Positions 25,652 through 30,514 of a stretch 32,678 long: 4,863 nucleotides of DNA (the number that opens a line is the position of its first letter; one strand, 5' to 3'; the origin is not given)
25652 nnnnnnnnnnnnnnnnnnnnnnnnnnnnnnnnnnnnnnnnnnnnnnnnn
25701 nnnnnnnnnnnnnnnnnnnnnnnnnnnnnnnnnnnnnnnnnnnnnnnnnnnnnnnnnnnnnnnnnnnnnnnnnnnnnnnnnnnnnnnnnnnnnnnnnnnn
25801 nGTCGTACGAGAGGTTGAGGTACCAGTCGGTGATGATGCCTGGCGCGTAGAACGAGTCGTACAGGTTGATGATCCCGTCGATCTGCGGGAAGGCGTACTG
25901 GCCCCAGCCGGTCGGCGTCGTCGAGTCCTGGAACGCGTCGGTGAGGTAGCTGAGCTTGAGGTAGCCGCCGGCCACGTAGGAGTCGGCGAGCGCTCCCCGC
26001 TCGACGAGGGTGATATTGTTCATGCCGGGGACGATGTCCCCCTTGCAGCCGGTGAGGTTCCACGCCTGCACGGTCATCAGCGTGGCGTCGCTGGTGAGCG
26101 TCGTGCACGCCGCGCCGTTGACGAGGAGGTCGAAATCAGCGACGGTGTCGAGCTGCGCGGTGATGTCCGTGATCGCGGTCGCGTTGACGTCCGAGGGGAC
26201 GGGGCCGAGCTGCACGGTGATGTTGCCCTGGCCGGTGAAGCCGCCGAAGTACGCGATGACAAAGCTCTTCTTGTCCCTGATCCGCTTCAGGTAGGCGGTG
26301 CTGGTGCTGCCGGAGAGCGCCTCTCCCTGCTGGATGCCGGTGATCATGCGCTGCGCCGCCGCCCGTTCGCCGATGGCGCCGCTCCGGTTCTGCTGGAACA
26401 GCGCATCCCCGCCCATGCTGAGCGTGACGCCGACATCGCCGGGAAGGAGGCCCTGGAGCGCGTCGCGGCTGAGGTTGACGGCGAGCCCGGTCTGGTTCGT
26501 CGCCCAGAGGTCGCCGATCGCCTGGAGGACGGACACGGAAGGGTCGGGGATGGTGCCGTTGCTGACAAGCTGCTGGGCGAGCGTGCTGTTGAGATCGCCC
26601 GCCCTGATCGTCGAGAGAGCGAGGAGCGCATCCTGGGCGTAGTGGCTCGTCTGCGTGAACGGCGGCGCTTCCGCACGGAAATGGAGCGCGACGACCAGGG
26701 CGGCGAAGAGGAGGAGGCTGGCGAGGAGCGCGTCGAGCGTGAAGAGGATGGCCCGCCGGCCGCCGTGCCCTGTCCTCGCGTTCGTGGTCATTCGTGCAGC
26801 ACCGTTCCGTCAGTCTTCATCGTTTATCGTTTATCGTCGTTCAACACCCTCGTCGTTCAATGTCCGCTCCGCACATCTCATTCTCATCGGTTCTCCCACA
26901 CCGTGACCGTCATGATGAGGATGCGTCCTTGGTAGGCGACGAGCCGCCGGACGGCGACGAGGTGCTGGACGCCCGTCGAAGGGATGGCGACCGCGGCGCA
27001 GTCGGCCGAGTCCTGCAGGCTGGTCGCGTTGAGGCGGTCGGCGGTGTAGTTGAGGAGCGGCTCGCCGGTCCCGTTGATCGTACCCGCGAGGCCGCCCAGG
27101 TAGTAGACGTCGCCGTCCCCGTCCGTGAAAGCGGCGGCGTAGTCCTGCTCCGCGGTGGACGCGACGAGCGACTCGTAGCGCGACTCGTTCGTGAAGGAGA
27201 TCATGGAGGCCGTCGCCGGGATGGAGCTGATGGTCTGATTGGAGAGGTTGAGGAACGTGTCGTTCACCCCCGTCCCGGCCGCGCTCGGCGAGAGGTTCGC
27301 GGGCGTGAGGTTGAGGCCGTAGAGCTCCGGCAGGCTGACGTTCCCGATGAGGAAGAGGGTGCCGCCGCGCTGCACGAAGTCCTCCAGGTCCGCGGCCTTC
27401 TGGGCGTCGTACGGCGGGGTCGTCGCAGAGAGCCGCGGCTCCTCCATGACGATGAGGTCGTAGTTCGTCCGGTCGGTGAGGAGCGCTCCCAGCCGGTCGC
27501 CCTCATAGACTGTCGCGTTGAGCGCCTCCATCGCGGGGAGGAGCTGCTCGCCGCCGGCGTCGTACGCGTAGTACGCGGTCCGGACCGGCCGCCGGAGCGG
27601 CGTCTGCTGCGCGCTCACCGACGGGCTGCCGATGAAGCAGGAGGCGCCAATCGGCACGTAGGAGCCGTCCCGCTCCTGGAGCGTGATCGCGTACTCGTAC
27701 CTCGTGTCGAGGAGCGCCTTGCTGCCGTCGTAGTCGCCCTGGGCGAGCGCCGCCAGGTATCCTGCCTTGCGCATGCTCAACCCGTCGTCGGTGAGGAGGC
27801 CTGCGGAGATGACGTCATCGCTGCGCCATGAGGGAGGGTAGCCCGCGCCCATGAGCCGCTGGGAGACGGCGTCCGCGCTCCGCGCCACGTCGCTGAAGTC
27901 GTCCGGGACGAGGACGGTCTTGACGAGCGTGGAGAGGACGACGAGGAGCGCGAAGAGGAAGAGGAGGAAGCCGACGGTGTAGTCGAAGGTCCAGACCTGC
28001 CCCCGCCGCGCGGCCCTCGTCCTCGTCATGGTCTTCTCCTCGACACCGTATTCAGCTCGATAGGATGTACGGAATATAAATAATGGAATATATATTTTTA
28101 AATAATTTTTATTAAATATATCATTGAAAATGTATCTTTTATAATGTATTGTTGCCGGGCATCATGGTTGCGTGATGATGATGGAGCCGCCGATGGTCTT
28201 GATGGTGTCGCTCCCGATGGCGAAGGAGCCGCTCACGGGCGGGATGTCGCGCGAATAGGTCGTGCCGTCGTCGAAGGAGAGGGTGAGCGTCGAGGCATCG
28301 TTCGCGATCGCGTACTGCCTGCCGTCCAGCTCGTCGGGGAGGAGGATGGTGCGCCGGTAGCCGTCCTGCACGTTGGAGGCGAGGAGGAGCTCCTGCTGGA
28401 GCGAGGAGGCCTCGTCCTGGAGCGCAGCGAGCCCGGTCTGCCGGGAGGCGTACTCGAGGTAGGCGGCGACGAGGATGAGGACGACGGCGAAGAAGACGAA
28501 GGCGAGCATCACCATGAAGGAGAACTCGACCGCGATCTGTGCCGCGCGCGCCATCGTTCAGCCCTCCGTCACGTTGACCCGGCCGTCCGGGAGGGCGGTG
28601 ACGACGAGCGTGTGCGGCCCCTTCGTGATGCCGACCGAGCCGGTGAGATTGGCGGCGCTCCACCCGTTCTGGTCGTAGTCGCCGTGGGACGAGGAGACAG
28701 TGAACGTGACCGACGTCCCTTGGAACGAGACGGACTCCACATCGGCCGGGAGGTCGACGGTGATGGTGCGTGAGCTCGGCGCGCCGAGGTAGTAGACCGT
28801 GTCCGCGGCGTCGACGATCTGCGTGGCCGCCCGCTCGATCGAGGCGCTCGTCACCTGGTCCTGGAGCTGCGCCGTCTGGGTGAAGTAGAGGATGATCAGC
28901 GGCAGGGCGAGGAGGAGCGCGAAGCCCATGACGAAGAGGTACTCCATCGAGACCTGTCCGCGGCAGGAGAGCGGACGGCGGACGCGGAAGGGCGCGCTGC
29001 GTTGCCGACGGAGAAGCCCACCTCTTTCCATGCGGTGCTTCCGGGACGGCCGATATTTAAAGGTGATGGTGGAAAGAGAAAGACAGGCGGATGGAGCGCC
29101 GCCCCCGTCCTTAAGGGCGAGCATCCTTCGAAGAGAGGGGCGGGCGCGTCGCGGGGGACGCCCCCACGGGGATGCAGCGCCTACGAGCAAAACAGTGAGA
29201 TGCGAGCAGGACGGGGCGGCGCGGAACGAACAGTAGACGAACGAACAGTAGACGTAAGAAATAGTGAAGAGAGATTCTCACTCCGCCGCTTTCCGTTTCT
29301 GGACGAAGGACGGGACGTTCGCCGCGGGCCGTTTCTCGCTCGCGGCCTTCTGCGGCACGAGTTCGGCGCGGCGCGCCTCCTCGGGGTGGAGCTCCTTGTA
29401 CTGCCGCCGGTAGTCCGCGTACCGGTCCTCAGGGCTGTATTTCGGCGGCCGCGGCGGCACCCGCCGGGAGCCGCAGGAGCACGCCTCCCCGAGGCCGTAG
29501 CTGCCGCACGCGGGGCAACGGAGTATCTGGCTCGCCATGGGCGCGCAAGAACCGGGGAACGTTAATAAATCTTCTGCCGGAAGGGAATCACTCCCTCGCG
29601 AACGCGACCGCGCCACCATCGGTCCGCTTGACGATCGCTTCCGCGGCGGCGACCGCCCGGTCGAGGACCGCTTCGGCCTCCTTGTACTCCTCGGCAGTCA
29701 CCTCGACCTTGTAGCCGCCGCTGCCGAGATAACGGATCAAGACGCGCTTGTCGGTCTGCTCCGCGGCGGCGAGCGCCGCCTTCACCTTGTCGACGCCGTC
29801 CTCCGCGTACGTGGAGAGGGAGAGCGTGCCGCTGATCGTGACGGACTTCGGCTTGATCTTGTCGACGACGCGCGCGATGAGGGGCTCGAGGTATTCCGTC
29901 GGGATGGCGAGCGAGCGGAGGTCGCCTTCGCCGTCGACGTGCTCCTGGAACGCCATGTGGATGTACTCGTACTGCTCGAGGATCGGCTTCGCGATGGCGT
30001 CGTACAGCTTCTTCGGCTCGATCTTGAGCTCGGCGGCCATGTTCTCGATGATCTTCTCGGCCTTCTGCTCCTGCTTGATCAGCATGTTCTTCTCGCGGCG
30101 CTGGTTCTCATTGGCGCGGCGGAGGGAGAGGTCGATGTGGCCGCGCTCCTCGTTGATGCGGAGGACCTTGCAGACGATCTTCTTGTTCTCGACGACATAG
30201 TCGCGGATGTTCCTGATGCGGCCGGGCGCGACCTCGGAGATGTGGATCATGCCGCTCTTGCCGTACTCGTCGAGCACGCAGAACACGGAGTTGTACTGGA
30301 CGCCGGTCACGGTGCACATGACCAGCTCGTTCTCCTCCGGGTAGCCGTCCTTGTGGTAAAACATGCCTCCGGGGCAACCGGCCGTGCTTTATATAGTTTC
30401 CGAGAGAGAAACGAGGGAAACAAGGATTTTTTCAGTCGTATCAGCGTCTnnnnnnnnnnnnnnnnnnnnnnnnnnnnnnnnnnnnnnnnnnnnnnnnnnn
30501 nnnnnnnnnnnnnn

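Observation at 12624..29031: Epd/Tad-like type IV filament locus with an accessory gene set not explained by known archaeal pilus or archaellum loci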

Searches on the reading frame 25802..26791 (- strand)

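Call 63: search_protein_families(library=pfam, alignment_id=A3, max_evalue=0.05)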
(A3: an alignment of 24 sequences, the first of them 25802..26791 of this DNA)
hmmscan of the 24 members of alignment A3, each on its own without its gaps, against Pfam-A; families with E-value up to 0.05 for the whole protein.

A. member 1, window:25802-26791:- (330 aa): 0 families

B. families by the number of members that match (of 24 scanned): 4 families
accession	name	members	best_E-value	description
PF19902.4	DUF6375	1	0.02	Family of unknown function (DUF6375)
PF14699.12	hGDE_N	1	0.027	N-terminal domain from the human glycogen debranching enzyme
PF23981.1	DUF7305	1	0.039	Domain of unknown function (DUF7305)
PF15530.11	Ntox25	1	0.048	Bacterial toxin 25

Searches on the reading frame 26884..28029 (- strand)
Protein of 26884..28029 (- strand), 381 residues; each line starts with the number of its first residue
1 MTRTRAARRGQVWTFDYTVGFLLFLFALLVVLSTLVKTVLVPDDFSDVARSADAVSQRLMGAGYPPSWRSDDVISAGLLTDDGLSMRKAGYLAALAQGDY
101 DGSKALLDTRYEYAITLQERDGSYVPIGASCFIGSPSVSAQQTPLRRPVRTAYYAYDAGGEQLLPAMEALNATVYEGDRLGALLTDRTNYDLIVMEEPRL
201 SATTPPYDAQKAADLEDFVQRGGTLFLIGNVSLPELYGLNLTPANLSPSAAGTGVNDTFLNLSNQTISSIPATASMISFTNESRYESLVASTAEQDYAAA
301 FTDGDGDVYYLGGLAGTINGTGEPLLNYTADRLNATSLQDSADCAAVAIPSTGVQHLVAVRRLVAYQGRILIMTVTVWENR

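Call 7: search_protein_families(library=pfam, proteins=[window:26884-28029:-], max_evalue=0.01)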
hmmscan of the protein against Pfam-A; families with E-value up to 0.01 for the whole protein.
window:26884-28029:- (381 aa): 3 families
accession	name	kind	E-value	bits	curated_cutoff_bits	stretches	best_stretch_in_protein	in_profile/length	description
PF23958.1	DUF7287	-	8.4e-06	26.9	27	1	8-136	2-129/157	Family of unknown function (DUF7287)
PF24157.1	DUF7408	-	0.0017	18.8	27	1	184-313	32-154/174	Domain of unknown function (DUF7408)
PF14258.12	DUF4350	-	0.008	16.9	30.4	0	192-311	41-157/181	Domain of unknown function (DUF4350)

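Call 14: search_protein_families(library=ncbifam, proteins=[window:26884-28029:-], max_evalue=0.05)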
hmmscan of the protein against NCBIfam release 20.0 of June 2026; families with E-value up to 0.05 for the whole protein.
window:26884-28029:- (381 aa): 0 families

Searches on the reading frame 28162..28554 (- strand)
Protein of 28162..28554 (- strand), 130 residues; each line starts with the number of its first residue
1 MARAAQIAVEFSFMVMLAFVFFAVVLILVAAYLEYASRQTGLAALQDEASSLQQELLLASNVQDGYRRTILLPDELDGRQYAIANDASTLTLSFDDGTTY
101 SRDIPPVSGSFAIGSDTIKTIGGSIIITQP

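Call 5: search_protein_families(library=pfam, proteins=[window:28162-28554:-], max_evalue=0.01)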
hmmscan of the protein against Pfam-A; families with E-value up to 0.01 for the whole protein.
window:28162-28554:- (130 aa): 1 family
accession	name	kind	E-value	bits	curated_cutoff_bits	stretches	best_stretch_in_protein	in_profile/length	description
PF23928.1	DUF7266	-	0.00017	21.8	27.6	1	4-98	5-103/145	Family of unknown function (DUF7266)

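Call 14: search_protein_families(library=ncbifam, proteins=[window:28162-28554:-], max_evalue=0.05)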
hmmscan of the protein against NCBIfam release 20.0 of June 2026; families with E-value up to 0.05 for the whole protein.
window:28162-28554:- (130 aa): 1 family
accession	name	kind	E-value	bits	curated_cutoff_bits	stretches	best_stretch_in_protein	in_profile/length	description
NF047828.1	T3SSXpsI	equivalog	0.036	14.1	150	1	15-64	9-58/132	type II secretion system protein XpsI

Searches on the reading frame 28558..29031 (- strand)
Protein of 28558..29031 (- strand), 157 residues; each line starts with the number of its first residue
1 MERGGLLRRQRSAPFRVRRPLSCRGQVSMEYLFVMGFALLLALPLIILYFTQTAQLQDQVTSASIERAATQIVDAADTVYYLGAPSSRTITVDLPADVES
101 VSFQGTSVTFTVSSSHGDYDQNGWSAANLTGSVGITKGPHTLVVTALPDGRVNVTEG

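Call 14: search_protein_families(library=ncbifam, proteins=[window:28558-29031:-], max_evalue=0.05)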
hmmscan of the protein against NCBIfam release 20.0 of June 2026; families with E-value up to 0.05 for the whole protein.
window:28558-29031:- (157 aa): 0 families

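Call 64: search_protein_families(library=pfam, alignment_id=A4, max_evalue=0.05)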
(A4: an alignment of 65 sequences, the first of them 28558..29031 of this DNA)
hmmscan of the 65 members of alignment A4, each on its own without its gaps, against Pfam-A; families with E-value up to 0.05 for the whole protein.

A. member 1, window:28558-29031:- (157 aa): 2 families
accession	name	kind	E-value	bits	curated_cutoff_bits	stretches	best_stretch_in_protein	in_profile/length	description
PF23960.2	DUF7289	-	7e-05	22.9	27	1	34-123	6-98/238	Family of unknown function (DUF7289)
PF04021.17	Class_IIIsignal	-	0.015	15.6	23.7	1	24-43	2-21/27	Class III signal peptide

B. families by the number of members that match (of 65 scanned): 27 families (the first 25 are shown)
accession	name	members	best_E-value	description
PF04021.17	Class_IIIsignal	23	8.3e-06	Class III signal peptide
PF23928.1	DUF7266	9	1.7e-05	Family of unknown function (DUF7266)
PF23958.1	DUF7287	7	8.4e-06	Family of unknown function (DUF7287)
PF23960.2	DUF7289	4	7e-05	Family of unknown function (DUF7289)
PF07550.17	Shr-like_HID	1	0.00077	Heme-binding protein Shr-like, Hb-interacting domain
PF02203.21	TarH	1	0.0017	Tar ligand binding domain homologue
PF24157.1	DUF7408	1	0.0017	Domain of unknown function (DUF7408)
PF19388.4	DUF5963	1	0.0027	Family of unknown function (DUF5963)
PF14341.11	PilX_N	1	0.0045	PilX N-terminal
PF08826.15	DMPK_coil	1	0.0057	DMPK coiled coil domain like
PF14258.12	DUF4350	1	0.008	Domain of unknown function (DUF4350)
PF17561.7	TssO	1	0.0094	Type VI secretion system, TssO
PF07556.16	DUF1538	1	0.014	Protein of unknown function (DUF1538)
PF19592.4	DUF6097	1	0.019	Family of unknown function (DUF6097)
PF13306.12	LRR_5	1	0.02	BspA type Leucine rich repeat region (6 copies)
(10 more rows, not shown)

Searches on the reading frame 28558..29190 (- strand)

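Call 5: search_protein_families(library=pfam, proteins=[window:28558-29190:-], max_evalue=0.01)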
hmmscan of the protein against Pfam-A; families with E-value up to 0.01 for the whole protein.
window:28558-29190:- (210 aa): 1 family
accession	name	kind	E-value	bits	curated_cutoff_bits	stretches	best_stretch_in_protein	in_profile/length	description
PF23960.2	DUF7289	-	0.00014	21.9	27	1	87-176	6-98/238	Family of unknown function (DUF7289)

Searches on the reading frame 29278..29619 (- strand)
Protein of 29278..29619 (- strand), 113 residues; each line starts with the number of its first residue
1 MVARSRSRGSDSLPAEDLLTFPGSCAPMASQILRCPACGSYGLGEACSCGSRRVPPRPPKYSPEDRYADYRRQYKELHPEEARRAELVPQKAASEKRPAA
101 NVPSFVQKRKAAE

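Call 5: search_protein_families(library=pfam, proteins=[window:29278-29619:-], max_evalue=0.01)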
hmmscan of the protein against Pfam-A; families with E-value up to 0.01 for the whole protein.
window:29278-29619:- (113 aa): 1 family
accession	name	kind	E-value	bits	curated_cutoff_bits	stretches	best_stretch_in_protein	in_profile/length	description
PF04135.18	Nop10p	-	7.2e-13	48.8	27.2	1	28-76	1-50/52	Nucleolar RNA-binding protein, Nop10p family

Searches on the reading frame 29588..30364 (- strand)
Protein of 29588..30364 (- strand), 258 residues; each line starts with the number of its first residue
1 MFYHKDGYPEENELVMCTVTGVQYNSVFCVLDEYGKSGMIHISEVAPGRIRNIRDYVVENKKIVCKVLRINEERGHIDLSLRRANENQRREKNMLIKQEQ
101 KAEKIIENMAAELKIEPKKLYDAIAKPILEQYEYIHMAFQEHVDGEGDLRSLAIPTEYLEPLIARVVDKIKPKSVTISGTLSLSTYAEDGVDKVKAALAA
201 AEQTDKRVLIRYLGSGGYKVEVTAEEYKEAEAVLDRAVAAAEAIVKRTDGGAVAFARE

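Call 5: search_protein_families(library=pfam, proteins=[window:29588-30364:-], max_evalue=0.01)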
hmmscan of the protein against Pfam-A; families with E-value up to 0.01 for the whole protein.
window:29588-30364:- (258 aa): 2 families
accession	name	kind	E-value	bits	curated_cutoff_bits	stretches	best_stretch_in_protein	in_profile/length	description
PF07541.17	EIF_2_alpha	-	1e-18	67.8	22.8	1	120-227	1-114/114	Eukaryotic translation initiation factor 2 alpha subunit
PF00575.29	S1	-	2.2e-07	31.6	22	1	8-82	1-74/74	S1 RNA binding domain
